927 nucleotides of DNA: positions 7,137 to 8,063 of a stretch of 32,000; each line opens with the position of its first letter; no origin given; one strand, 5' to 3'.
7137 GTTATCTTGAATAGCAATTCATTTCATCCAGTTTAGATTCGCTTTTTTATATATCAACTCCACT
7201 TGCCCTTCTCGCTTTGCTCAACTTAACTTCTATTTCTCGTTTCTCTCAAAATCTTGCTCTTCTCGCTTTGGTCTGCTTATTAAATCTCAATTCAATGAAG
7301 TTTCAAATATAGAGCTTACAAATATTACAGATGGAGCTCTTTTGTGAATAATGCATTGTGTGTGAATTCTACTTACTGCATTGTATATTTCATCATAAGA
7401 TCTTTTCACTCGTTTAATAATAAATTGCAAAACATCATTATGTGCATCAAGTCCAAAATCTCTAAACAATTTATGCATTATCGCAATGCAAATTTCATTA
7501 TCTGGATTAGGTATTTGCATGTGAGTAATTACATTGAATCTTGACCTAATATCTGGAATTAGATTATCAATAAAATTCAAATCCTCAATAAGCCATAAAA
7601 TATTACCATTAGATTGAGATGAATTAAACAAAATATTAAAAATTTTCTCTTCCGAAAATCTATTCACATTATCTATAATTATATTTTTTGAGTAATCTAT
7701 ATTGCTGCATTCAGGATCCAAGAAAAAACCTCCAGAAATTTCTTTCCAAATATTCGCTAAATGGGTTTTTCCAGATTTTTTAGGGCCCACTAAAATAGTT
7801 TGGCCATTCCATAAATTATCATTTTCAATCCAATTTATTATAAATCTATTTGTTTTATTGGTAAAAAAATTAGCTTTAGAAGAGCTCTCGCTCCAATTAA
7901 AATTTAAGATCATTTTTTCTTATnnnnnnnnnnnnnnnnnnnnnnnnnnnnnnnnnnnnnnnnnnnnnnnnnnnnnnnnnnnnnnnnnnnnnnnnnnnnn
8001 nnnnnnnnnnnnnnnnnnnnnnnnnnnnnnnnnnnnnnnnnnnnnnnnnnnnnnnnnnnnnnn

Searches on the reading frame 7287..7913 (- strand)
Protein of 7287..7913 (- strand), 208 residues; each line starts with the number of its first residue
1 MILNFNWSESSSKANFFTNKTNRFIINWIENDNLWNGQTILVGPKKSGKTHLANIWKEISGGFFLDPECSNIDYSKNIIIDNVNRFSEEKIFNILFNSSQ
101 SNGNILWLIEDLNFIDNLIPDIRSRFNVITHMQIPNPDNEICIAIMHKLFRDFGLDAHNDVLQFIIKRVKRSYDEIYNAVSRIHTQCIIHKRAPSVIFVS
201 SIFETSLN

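Call 16: search_protein_families(library=pfam, proteins=[window:7287-7913:-], max_evalue=0.001)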
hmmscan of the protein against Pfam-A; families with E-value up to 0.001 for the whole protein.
window:7287-7913:- (208 aa): 0 families

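Call 71: search_protein_families(library=pfam, proteins=[window:7287-7913:-], max_evalue=0.01)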
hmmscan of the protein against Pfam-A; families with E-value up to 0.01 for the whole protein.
window:7287-7913:- (208 aa): 1 family
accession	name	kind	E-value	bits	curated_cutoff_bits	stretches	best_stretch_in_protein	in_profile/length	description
PF22688.2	Hda_lid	-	0.0025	18.2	27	1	151-200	13-62/65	Hda, lid domain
